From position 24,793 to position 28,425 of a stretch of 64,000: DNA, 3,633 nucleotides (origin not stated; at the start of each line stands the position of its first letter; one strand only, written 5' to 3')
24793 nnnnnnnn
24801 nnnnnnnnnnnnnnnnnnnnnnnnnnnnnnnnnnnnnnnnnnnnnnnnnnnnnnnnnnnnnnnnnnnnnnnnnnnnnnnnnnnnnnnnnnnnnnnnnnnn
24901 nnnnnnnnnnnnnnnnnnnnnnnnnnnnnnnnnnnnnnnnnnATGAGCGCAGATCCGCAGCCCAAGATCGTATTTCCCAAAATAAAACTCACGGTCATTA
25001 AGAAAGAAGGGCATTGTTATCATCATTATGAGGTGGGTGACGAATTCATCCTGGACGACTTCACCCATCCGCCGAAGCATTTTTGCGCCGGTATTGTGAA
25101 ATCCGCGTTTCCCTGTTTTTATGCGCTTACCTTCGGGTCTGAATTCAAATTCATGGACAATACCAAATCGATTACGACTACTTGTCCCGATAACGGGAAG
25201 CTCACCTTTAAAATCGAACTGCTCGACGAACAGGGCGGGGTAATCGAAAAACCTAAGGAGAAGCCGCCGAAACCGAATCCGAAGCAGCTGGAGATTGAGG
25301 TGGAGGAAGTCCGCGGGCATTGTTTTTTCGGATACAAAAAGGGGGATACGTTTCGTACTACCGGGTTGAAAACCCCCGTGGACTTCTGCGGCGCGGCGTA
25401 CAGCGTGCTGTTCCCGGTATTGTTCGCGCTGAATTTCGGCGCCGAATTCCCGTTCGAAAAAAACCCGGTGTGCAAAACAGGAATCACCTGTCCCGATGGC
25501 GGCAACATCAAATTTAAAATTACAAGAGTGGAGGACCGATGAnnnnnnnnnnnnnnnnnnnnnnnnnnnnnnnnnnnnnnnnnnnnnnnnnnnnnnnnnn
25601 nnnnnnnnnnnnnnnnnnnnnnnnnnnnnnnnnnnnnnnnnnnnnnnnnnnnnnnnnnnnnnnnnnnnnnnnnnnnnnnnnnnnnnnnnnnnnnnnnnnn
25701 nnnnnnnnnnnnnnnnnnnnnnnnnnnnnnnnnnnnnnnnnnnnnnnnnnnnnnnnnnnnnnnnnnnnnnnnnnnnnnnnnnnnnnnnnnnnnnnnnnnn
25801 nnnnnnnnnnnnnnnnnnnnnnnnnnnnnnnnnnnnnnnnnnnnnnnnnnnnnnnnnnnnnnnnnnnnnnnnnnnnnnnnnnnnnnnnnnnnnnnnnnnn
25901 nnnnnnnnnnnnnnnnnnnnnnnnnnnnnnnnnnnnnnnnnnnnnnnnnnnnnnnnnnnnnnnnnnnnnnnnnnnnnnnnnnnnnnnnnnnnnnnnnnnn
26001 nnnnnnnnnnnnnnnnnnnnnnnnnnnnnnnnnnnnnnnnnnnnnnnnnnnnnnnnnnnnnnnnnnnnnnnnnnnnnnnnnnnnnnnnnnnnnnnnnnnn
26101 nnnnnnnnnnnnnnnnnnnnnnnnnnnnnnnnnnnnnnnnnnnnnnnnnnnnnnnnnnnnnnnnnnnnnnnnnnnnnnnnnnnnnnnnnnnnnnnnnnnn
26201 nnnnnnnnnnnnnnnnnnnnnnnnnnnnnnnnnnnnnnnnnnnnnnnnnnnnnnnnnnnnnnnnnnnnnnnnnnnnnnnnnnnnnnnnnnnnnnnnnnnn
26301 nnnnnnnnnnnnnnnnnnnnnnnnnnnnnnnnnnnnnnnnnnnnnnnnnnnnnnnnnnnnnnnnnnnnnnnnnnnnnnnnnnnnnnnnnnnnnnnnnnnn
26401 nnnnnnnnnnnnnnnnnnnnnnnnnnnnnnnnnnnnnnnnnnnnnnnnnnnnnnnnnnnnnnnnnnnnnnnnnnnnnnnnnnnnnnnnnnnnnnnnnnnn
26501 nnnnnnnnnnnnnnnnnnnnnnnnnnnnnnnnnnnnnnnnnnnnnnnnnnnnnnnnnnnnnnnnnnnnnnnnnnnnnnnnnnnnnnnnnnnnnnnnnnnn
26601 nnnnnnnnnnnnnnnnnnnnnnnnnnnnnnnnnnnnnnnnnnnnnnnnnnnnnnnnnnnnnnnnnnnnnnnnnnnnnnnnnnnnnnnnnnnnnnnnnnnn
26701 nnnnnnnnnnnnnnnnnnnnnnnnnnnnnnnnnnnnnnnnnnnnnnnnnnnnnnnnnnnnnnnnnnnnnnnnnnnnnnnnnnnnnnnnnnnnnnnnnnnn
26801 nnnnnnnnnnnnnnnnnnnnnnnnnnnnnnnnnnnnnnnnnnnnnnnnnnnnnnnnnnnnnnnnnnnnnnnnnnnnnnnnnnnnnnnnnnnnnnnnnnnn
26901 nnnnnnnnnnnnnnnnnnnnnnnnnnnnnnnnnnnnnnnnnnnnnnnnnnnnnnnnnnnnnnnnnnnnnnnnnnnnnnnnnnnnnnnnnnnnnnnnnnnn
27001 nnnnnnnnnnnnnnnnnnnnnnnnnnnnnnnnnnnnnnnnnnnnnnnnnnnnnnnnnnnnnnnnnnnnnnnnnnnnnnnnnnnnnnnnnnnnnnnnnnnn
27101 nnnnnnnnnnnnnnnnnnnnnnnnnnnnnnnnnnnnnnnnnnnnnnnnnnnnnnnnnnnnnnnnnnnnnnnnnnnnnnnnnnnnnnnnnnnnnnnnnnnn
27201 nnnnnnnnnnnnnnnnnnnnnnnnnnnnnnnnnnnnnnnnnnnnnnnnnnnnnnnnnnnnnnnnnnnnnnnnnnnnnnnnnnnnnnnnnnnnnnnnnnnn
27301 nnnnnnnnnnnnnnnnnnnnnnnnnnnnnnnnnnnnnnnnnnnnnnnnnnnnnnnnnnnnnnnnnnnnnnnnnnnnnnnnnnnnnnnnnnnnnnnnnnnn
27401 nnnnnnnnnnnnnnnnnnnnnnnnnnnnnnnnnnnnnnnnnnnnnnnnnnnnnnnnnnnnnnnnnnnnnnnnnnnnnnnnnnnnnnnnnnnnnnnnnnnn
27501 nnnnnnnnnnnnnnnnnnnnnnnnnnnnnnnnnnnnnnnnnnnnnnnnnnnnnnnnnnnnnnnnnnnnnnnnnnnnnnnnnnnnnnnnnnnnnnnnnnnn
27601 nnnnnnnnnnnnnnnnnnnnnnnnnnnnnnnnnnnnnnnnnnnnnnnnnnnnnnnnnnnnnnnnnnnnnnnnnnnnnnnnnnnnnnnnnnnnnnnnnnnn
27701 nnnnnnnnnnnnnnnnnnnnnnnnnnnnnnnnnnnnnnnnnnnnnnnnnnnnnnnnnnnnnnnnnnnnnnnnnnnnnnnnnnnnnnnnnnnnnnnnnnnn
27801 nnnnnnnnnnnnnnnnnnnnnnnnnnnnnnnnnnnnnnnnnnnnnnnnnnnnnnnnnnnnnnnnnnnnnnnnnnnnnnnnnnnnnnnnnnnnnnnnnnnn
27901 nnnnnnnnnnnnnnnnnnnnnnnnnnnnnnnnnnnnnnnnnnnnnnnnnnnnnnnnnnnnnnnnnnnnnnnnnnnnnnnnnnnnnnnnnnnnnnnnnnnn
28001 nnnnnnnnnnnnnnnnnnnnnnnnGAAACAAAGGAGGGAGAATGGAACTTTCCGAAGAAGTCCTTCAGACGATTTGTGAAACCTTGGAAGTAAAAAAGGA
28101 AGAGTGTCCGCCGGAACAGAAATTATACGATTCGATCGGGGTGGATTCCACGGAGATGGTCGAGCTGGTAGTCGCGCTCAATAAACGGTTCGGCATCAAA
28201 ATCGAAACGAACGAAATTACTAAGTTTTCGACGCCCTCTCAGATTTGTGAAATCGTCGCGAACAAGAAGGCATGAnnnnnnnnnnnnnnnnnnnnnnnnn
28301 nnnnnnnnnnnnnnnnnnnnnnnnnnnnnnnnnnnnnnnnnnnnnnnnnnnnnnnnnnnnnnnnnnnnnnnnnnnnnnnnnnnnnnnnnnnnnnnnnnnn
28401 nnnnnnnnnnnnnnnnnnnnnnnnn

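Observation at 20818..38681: An ~18 kb co-directional biosynthetic cluster combining a type-II-PKS-like core with unusual partners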

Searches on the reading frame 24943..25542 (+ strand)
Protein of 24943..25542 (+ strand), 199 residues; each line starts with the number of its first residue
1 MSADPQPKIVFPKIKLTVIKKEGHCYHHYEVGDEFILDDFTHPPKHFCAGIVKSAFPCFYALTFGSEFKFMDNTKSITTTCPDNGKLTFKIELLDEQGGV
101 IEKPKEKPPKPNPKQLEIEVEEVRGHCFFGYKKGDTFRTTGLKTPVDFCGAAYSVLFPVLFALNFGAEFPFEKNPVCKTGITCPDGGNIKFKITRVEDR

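Call 4: search_protein_families(library=pfam, proteins=[window:24943-25542:+])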
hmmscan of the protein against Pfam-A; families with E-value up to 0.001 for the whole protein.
window:24943-25542:+ (199 aa): 0 families

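Call 6: search_protein_families(library=ncbifam, proteins=[window:24943-25542:+], max_evalue=0.01)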
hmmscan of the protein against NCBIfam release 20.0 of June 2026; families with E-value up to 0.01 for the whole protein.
window:24943-25542:+ (199 aa): 1 family
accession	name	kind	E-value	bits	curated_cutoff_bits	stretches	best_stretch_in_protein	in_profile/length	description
TIGR04076.1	TIGR04076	subfamily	1.7e-29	102.2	33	2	13-95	3-90/91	TIGR04076 family protein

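Call 30: search_solved_structures(query=window:24943-25539:+, max_evalue=1)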
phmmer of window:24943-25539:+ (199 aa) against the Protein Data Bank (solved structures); distinct sequences matched with E-value up to 1: 6.
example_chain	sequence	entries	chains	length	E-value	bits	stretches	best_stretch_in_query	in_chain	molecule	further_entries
5f8b_A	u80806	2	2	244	0.087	15.9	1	34-115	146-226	Glutathione S-transferase, putative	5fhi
7bt8_B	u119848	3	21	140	0.67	13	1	65-145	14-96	lectin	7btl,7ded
2vl6_A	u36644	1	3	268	0.69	12.9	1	73-142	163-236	MINICHROMOSOME MAINTENANCE PROTEIN MCM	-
6wnz_B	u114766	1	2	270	0.7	12.9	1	73-142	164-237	Minichromosome maintenance protein MCM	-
7wap_B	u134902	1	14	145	0.72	12.9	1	65-145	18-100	Mevo lectin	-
7bsb_B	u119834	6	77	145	0.73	12.9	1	65-145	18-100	lectin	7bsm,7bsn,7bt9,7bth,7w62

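Call 57: find_homologous_proteins(query=window:24943-25539:+, max_evalue=0.00001)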
Query window:24943-25539:+ (199 aa): 293 proteins with E <= 0.00001 among 327 candidates; the best 120 are listed.
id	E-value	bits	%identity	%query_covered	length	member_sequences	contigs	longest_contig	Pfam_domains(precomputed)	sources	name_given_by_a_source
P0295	1.6e-134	464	100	100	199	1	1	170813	-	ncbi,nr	ncbi:MAG: TIGR04076 family protein [Candidatus Omnitrophica bacterium]|nr:TIGR04076 family protein [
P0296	9.3e-101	354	78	96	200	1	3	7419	-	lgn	-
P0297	3.2e-100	352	76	96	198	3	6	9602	-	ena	-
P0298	1.1e-99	351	74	99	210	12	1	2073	-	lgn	-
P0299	3.2e-98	346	77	95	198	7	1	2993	-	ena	-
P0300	3.7e-98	346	75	97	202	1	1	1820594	-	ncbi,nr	ncbi:MAG: TIGR04076 family protein [Candidatus Omnitrophota bacterium]|nr:MAG: TIGR04076 family prot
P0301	1.4e-97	344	77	95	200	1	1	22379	-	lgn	-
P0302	1.6e-97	343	75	95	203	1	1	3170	-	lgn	-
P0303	1.8e-97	343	75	96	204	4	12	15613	-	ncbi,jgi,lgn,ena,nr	ncbi:MAG: TIGR04076 family protein [Candidatus Omnitrophica bacterium]|nr:TIGR04076 family protein [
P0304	1.0e-96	341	73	96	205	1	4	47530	-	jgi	-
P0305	7.3e-96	338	74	96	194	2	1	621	-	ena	-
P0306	2.4e-95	336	73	96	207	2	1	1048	-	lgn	-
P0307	1.3e-93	331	73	95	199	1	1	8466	-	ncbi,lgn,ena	-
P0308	2.4e-93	330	72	95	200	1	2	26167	-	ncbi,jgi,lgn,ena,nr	ncbi:MAG: TIGR04076 family protein [Candidatus Omnitrophota bacterium]|nr:TIGR04076 family protein [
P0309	2.8e-92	326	69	97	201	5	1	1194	-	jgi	jgi:uncharacterized repeat protein (TIGR04076 family)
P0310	2.3e-90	320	72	97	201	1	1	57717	-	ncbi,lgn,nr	ncbi:MAG: TIGR04076 family protein [Candidatus Omnitrophica bacterium]|nr:TIGR04076 family protein [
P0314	2.6e-89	317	70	96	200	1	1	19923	-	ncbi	ncbi:TIGR04076 family protein [Candidatus Omnitrophota bacterium]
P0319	1.2e-87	311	69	98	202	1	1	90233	-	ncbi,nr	ncbi:MAG: TIGR04076 family protein [Candidatus Omnitrophica bacterium]|nr:TIGR04076 family protein [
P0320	1.3e-87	311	68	96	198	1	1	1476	-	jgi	jgi:uncharacterized repeat protein (TIGR04076 family)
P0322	1.6e-86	308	67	95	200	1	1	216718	-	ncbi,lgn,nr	ncbi:MAG: TIGR04076 family protein [Candidatus Omnitrophica bacterium]|nr:TIGR04076 family protein [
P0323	4.2e-86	306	68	96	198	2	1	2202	-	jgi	jgi:uncharacterized repeat protein (TIGR04076 family)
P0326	9.9e-86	305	68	96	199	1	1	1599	-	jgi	jgi:uncharacterized repeat protein (TIGR04076 family)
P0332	5.9e-82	293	66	96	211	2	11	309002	-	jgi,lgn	jgi:uncharacterized repeat protein (TIGR04076 family)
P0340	1.0e-80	289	63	95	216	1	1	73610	-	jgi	jgi:uncharacterized repeat protein (TIGR04076 family)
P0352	5.1e-78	280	64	95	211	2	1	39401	-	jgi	jgi:uncharacterized repeat protein (TIGR04076 family)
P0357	1.6e-76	275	66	92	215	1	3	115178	-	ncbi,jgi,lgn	jgi:uncharacterized repeat protein (TIGR04076 family)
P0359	2.7e-76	274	61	96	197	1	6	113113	-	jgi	jgi:uncharacterized repeat protein (TIGR04076 family)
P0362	7.2e-76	273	65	92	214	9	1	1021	-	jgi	jgi:uncharacterized repeat protein (TIGR04076 family)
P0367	3.9e-75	270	61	96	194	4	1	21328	-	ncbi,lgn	ncbi:MAG: TIGR04076 family protein [Candidatus Omnitrophota bacterium]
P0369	8.3e-75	269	61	94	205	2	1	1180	-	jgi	jgi:uncharacterized repeat protein (TIGR04076 family)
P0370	8.5e-75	269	60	96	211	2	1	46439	-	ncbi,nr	ncbi:MAG: TIGR04076 family protein [Candidatus Omnitrophica bacterium]|nr:TIGR04076 family protein [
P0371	2.0e-74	268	62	95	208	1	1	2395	-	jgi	jgi:uncharacterized repeat protein (TIGR04076 family)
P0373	3.3e-74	267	62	94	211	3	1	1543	-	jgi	jgi:uncharacterized repeat protein (TIGR04076 family)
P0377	7.2e-74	266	60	96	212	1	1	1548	-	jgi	jgi:uncharacterized repeat protein (TIGR04076 family)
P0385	1.3e-72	262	59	95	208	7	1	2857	-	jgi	jgi:uncharacterized repeat protein (TIGR04076 family)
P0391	8.9e-72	259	60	94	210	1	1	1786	-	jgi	jgi:uncharacterized repeat protein (TIGR04076 family)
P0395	3.3e-71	257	57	99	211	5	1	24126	-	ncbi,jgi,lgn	jgi:uncharacterized repeat protein (TIGR04076 family)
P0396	4.6e-71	257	57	97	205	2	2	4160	-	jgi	jgi:uncharacterized repeat protein (TIGR04076 family)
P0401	1.1e-70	256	60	95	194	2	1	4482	-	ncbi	ncbi:MAG: TIGR04076 family protein [Candidatus Omnitrophota bacterium]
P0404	4.4e-70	254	58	95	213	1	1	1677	-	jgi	jgi:uncharacterized repeat protein (TIGR04076 family)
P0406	2.8e-69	251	57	97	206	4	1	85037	-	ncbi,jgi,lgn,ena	ncbi:MAG: TIGR04076 family protein [Candidatus Omnitrophota bacterium]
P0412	8.6e-68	246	58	94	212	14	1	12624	-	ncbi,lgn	ncbi:MAG: TIGR04076 family protein [Deltaproteobacteria bacterium]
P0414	3.6e-67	244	60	94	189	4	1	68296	-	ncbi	ncbi:MAG: TIGR04076 family protein [Candidatus Omnitrophota bacterium]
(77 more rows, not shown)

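Call 69: predict_structure(alignment_id=A2)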
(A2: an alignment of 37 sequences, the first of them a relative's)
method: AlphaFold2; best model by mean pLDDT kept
length: 199 residues; sequences in the alignment: 37
mean_pLDDT: 92.4   pTM: 0.87
mean pLDDT of the five models: 92.4, 92.3, 91.7, 90.7, 89.7
residues with pLDDT >= 90: 163; 70-90: 26; 50-70: 8; < 50: 2
segments of 3 or more residues with pLDDT < 50: none
pLDDT, mean of each block of 10 residues (from residue 1): 63 96 94 94 86 95 96 97 95 96 86 95 94 97 95 97 97 96 93 87
secondary structure, 60 per line:
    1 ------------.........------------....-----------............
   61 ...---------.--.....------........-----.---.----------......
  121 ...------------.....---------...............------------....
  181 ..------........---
elements in order: E13-21 E34-37 H49-63 E76-80 E87-94 E115-123 E136-140 H150-164 E177-182 E189-196

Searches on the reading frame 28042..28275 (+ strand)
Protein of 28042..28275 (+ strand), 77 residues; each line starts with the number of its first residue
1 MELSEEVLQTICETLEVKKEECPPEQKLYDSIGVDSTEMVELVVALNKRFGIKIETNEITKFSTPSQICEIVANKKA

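Call 4: search_protein_families(library=pfam, proteins=[window:28042-28275:+])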
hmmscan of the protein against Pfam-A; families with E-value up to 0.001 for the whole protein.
window:28042-28275:+ (77 aa): 2 families
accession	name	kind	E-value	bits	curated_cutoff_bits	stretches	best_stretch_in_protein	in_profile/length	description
PF00550.31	PP-binding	-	1.7e-12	47.8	20.8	1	6-71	2-66/67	Phosphopantetheine attachment site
PF23297.2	ACP_SdgA_C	-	3e-05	24.4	27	1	3-75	11-82/95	Highly reducing polyketide synthase sdgA, C-terminal ACP domain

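Call 6: search_protein_families(library=ncbifam, proteins=[window:28042-28275:+], max_evalue=0.01)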
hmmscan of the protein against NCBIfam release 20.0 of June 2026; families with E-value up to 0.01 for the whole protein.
window:28042-28275:+ (77 aa): 20 families
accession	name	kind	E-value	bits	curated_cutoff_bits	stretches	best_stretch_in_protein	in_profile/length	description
NF002148.0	PRK00982.1-2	subfamily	3.1e-14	52.5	71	1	2-76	4-78/79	acyl carrier protein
TIGR00517.1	acyl_carrier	equivalog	7.6e-12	44.9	70.45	1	2-75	3-76/77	acyl carrier protein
NF002150.0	PRK00982.1-4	subfamily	1.4e-11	44.5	66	1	2-76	5-79/80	acyl carrier protein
NF002149.0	PRK00982.1-3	equivalog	2.4e-11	43.4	106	1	3-74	4-75/78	acyl carrier protein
NF003757.0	PRK05350.1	equivalog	1.7e-09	37.7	65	1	3-73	7-77/83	acyl carrier protein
NF006031.0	PRK08172.1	equivalog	2.8e-09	37.5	76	1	1-74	3-76/82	acyl carrier protein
NF002151.0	PRK00982.1-5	equivalog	3.6e-09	36.6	92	1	3-73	4-74/78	acyl carrier protein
NF005079.0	PRK06508.1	equivalog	1.5e-08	34.9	83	1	5-60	6-61/93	acyl carrier protein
NF058660.1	cispen_ACP_AmcB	equivalog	1.6e-08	34.6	80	1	15-76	16-79/80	cispentacin biosynthesis acyl carrier protein AmcB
NF002147.0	PRK00982.1-1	equivalog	2.2e-08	33.8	84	1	6-75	11-80/83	acyl carrier protein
NF003464.0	PRK05087.1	equivalog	7.8e-07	29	68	1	5-74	5-76/78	D-alanine--poly(phosphoribitol) ligase subunit DltC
NF009104.0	PRK12449.1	equivalog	2.1e-06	27.5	70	1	5-75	8-78/80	acyl carrier protein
NF006617.0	PRK09184.1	subfamily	2.5e-06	27.4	70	1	3-75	14-93/96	phosphopantetheine-binding protein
NF040636.1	AcpM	exception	5.3e-06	26.4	146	1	6-71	9-74/93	meromycolate extension acyl carrier protein AcpM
NF004533.0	PRK05883.1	equivalog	2.2e-05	24.2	72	1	3-67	24-88/100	acyl carrier protein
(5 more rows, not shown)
